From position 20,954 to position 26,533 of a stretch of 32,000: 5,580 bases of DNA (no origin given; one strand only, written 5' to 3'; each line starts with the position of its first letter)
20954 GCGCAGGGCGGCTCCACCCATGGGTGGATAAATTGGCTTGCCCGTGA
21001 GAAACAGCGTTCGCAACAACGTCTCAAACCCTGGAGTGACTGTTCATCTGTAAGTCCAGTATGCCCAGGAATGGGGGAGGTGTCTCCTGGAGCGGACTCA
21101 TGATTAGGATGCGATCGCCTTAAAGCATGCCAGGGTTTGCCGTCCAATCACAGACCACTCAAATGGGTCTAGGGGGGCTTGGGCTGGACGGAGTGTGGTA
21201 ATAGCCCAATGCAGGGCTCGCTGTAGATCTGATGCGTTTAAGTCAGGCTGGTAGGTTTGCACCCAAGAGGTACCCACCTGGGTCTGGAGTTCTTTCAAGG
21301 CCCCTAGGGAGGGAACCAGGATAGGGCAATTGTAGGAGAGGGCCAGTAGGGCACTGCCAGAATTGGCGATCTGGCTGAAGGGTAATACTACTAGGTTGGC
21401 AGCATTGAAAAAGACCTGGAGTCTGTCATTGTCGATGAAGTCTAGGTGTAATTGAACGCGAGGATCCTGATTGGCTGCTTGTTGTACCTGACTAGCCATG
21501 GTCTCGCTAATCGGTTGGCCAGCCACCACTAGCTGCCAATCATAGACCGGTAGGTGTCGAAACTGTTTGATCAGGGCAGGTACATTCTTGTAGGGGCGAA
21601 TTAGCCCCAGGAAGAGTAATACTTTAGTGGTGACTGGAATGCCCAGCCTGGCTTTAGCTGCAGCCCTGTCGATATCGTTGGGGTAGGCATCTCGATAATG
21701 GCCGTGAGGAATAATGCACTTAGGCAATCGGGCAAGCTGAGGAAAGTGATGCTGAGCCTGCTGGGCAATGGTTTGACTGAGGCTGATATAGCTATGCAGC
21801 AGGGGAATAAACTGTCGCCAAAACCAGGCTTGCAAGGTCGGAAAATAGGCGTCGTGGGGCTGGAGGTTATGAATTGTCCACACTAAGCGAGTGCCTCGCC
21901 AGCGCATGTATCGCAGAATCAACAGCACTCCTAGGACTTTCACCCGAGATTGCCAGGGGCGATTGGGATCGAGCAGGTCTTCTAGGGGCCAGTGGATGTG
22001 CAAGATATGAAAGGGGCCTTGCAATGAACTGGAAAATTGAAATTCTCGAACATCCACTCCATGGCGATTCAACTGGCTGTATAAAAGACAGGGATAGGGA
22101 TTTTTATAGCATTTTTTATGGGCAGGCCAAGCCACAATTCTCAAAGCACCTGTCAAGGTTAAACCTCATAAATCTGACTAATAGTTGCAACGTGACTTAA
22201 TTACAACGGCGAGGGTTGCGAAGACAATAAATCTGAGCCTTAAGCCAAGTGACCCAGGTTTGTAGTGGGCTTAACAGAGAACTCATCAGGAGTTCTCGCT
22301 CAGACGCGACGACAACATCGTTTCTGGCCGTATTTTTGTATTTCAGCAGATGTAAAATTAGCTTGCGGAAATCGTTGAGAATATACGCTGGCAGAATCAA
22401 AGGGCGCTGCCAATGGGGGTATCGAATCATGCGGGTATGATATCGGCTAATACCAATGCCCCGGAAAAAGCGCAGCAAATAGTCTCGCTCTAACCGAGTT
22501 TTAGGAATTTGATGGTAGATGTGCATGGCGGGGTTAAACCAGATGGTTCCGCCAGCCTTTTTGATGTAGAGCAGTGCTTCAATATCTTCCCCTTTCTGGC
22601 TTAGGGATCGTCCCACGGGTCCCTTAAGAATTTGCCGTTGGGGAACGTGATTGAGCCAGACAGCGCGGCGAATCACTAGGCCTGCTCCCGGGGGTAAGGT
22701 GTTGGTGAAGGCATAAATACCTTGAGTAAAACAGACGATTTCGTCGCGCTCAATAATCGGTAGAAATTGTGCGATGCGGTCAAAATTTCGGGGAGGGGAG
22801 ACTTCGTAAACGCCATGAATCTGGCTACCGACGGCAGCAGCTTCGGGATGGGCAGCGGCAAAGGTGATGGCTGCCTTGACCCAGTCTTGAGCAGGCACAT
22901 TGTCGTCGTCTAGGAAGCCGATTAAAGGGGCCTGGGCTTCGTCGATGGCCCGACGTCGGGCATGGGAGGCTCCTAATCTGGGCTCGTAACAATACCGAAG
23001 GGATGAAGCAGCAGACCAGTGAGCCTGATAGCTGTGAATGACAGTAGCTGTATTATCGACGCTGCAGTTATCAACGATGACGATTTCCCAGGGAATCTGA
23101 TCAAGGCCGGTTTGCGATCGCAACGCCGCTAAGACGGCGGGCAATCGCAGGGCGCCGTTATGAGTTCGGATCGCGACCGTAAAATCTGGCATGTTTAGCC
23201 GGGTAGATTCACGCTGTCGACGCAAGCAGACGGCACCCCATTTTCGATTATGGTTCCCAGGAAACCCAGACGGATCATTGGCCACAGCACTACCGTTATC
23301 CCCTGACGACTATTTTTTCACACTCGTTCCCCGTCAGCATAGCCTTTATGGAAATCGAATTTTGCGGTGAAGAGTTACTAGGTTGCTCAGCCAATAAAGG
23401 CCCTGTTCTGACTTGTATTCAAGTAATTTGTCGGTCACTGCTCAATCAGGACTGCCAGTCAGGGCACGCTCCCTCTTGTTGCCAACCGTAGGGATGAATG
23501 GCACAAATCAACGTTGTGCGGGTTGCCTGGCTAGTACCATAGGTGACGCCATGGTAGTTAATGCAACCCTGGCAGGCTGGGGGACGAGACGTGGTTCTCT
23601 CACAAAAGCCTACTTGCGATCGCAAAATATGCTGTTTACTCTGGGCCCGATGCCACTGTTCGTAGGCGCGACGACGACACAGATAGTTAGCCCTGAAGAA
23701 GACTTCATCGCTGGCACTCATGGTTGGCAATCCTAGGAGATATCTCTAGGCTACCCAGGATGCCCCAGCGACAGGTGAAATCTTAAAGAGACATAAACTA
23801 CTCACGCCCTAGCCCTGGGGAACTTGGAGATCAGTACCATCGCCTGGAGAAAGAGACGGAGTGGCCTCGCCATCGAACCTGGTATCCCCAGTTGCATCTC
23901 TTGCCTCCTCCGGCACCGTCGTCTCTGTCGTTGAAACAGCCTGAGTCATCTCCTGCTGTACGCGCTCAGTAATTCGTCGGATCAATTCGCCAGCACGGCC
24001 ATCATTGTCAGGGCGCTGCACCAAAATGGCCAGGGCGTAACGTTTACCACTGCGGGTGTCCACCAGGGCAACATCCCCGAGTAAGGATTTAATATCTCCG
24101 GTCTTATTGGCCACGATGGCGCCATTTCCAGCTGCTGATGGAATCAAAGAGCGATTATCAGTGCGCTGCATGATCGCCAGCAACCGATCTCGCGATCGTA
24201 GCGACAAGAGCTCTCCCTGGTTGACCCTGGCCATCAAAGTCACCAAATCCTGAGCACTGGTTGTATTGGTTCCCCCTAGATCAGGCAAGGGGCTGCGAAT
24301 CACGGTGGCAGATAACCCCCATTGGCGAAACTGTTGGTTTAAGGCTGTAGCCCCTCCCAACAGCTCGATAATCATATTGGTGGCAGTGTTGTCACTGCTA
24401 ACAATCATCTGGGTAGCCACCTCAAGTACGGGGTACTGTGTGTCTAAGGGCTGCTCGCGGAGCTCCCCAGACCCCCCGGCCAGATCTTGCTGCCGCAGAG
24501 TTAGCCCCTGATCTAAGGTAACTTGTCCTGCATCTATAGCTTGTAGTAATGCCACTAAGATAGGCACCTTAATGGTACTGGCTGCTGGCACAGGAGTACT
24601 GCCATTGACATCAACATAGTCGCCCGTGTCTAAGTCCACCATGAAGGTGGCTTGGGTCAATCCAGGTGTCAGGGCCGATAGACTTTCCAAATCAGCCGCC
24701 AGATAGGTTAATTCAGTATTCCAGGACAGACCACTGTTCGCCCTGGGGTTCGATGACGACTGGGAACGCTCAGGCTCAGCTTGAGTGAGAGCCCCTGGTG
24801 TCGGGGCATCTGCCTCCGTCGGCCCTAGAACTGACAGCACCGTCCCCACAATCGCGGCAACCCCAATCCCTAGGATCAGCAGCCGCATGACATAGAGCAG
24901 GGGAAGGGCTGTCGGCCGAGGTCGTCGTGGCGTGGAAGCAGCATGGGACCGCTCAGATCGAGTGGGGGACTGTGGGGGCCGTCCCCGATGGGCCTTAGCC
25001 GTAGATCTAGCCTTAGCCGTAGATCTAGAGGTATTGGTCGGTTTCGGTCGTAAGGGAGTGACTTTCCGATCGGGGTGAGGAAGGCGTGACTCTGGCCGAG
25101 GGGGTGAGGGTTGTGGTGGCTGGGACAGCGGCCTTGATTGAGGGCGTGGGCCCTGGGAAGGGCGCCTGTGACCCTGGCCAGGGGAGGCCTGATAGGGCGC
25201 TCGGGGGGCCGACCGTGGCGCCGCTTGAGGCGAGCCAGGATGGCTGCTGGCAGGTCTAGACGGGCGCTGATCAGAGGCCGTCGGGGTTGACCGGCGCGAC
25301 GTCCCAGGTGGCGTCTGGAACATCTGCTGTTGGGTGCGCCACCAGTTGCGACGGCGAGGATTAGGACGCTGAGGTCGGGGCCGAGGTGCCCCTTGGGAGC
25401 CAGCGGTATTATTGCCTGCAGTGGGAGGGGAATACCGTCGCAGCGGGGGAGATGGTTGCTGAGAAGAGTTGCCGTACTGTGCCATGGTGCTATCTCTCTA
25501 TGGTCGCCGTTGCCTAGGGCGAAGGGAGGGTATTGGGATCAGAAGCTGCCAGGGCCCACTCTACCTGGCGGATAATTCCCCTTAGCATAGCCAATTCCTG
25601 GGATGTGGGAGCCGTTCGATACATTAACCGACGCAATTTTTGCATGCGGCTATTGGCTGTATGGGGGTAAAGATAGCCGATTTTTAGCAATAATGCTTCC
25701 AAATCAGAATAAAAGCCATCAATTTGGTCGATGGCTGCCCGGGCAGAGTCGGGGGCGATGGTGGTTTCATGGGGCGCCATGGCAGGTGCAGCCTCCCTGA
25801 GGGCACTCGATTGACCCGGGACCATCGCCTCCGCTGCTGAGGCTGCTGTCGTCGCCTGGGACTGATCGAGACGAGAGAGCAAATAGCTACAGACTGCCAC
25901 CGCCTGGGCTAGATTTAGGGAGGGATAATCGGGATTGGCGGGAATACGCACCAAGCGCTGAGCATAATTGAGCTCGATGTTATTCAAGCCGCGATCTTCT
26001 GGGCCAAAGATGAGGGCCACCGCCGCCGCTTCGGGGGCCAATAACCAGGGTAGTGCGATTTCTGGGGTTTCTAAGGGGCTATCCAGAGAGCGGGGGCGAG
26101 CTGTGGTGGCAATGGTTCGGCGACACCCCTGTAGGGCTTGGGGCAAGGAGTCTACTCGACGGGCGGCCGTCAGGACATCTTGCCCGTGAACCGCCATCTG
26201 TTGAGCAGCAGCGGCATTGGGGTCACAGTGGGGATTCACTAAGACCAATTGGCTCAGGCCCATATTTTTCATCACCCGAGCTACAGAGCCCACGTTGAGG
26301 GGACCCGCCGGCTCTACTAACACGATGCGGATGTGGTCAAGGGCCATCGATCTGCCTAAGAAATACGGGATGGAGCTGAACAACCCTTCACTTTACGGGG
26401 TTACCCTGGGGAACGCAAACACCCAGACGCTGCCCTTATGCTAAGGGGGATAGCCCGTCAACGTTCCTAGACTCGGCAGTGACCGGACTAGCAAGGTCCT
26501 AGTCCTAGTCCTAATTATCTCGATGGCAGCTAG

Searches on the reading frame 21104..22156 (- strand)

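Call 7: search_protein_families(library=pfam, proteins=[window:21104-22156:-], max_evalue=0.001)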
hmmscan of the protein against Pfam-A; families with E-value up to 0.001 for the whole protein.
window:21104-22156:- (350 aa): 3 families
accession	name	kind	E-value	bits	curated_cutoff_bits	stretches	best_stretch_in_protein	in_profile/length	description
PF00534.26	Glycos_transf_1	-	3.1e-10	40.3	26.4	1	164-304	2-145/172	Glycosyl transferases group 1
PF13692.12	Glyco_trans_1_4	-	3.8e-08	34.1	27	1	178-294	2-119/142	Glycosyl transferases group 1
PF13439.12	Glyco_transf_4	-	0.00046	20.7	28.5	0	78-152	86-165/170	Glycosyltransferase Family 4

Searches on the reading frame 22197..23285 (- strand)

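Call 7: search_protein_families(library=pfam, proteins=[window:22197-23285:-], max_evalue=0.001)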
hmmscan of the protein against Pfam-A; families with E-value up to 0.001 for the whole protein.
window:22197-23285:- (362 aa): 2 families
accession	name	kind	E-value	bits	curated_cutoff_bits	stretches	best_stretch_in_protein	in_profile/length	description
PF00535.33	Glycos_transf_2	-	3.2e-21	76.4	23.3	1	36-169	1-129/168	Glycosyl transferase family 2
PF13641.12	Glyco_tranf_2_3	-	4.3e-08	33.9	27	1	34-263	2-216/230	Glycosyltransferase like family 2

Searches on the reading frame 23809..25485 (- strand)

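Call 8: search_protein_families(library=pfam, proteins=[window:23809-25485:-], max_evalue=0.001)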
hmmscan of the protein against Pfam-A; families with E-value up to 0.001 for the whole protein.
window:23809-25485:- (558 aa): 3 families
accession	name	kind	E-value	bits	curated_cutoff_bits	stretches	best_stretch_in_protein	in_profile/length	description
PF13354.11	Beta-lactamase2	-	4.5e-67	226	22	1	281-489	3-214/214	Beta-lactamase enzyme family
PF00768.25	Peptidase_S11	-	8.3e-06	25.9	27.6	1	279-425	14-169/239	D-alanyl-D-alanine carboxypeptidase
PF00144.29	Beta-lactamase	-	6.4e-05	22.7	27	0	408-507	222-326/329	Beta-lactamase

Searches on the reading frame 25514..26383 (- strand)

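Call 8: search_protein_families(library=pfam, proteins=[window:25514-26383:-], max_evalue=0.001)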
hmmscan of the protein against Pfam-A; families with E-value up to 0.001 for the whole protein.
window:25514-26383:- (289 aa): 1 family
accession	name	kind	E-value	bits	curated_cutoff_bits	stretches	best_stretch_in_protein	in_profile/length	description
PF00588.24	SpoU_methylase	-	8.5e-31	107.4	29.7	1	18-167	2-142/142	SpoU rRNA Methylase family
